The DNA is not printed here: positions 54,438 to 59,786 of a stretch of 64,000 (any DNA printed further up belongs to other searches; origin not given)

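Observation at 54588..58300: Giant protein N-terminus looks like an array of Sm/SH3-like and cold-shock-like small beta-barrels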

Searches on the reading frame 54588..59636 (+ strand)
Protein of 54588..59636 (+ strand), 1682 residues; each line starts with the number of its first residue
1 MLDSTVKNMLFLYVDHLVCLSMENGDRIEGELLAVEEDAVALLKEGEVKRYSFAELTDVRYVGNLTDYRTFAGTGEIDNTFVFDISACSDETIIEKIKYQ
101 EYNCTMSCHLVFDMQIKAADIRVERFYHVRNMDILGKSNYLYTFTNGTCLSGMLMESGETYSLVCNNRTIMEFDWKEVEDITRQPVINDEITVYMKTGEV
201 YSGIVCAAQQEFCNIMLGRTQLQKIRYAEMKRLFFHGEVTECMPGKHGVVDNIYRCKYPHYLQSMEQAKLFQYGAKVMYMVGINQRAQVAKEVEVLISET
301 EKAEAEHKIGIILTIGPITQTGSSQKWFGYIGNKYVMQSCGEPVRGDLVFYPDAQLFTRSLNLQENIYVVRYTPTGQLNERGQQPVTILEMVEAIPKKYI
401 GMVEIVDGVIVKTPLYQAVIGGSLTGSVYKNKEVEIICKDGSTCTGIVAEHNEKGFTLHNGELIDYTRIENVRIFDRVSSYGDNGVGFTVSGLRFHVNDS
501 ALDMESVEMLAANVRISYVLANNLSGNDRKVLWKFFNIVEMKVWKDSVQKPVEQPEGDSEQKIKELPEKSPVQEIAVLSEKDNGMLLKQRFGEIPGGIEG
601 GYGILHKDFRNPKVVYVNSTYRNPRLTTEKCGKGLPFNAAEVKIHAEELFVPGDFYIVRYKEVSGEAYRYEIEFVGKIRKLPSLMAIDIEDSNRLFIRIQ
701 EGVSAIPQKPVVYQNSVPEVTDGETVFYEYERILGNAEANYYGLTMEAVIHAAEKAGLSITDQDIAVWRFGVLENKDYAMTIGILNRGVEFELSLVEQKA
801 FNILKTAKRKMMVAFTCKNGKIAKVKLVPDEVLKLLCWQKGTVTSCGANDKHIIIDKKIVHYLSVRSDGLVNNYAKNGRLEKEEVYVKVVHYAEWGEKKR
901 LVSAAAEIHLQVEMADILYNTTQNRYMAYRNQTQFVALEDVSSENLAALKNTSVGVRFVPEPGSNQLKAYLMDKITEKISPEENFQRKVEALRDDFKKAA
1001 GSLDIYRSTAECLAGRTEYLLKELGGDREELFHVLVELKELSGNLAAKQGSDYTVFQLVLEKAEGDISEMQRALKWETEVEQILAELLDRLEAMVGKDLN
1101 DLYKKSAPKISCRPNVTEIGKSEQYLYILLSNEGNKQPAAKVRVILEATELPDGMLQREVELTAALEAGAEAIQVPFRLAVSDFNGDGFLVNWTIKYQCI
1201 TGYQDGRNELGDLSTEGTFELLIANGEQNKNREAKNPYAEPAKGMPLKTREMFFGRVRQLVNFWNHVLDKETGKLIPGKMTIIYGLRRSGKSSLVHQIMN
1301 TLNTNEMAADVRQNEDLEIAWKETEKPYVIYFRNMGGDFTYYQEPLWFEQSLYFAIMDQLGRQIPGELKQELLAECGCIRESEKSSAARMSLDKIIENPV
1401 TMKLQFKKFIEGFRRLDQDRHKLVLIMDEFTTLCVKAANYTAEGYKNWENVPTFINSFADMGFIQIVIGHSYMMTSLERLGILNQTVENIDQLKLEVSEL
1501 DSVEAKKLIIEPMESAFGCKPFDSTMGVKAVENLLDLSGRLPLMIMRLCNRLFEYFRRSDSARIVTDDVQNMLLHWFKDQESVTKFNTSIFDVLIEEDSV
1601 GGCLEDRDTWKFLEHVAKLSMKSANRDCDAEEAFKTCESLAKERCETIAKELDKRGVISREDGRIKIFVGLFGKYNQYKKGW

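Call 5: search_protein_families(library=pfam, proteins=[window:54588-59636:+], max_evalue=1)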
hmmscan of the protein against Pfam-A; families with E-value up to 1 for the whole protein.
window:54588-59636:+ (1682 aa): 8 families
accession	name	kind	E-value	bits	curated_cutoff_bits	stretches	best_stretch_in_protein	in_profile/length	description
PF01637.24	ATPase_2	-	2e-05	24.9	33.2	1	1278-1443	20-134/225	ATPase domain predominantly from Archaea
PF13173.12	AAA_14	-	5.2e-05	23.7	27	1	1279-1321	3-47/129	AAA domain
PF01423.28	LSM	-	0.00066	19.8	23.4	0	187-221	7-40/66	LSM domain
PF13191.12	AAA_16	-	0.002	19.1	32.6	1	1275-1430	24-141/167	AAA ATPase domain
PF00750.26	tRNA-synt_1d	-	0.0071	15.8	23.3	1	1607-1674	133-199/349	tRNA synthetases class I (R), catalytic domain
PF14438.12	SM-ATX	-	0.1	13.2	29.8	0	190-222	15-48/81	Ataxin 2 SM domain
PF20720.3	nSTAND3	-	0.14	12.3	27.2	1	1279-1342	18-81/155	Novel STAND NTPase 3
PF13401.12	AAA_22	-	0.15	12.8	27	0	1279-1433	6-96/130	AAA domain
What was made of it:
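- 58335..59633 (+): P-loop ATPase (Walker A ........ at aa 1285, Walker B LIMDEF) and C-terminal helical tail. Pfam ATPase_2, AAA_14, AAA_16 and nSTAND3, all below cut-off (call 5).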

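Call 6: search_protein_families(library=padloc, proteins=[window:54588-59636:+], max_evalue=1)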
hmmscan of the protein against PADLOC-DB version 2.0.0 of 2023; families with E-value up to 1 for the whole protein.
window:54588-59636:+ (1682 aa): 4 families
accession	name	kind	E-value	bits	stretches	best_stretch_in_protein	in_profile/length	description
PDLC04787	PDC-S01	-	0.0004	17.4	1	1279-1308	28-57/412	-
PDLC04789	PDC-S01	-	0.00052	17.1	1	1274-1324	13-63/375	-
PDLC03859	LmuB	-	0.018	12.3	0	979-1111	366-491/611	-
PDLC04140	mad8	-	0.03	11.8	1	1277-1305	26-54/314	mads_8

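Call 57: search_protein_families(library=ncbifam, proteins=[window:54588-59636:+], max_evalue=0.1)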
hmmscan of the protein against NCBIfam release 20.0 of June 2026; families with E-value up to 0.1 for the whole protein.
window:54588-59636:+ (1682 aa): 2 families
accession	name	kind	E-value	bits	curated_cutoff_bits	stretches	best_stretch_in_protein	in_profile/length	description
NF041655.1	MM0924_fam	subfamily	0.0057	16.3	45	0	429-472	8-52/57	MM0924 family protein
NF041053.1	CobW_rel_Se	equivalog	0.075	12.7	180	0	1280-1323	3-46/195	CobW-related selenoprotein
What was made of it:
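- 55875..56018 (+): M8, Sm-like barrel (aa 430-477). NCBIfam MM0924 weak hit at 429-472 (call 57).
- Tried and rejected: PADLOC and NCBIfam gave nothing useful for A or B (calls 6, 57).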

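Call 83: search_dna_similar(query=window:54588-59633:+, collection=plasmids, mode=protein, max_evalue=0.001, max_rows=10)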
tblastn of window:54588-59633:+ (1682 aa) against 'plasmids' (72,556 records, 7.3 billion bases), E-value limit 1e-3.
No match.

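Call 84: search_dna_similar(query=window:54588-59633:+, collection=phages, mode=protein, max_evalue=0.001, max_rows=10)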
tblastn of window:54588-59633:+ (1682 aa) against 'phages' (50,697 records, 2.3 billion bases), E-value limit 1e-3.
No match.
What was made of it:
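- Tried and rejected: tblastn of the whole protein against the plasmid and phage collections gave no match (calls 83-84).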
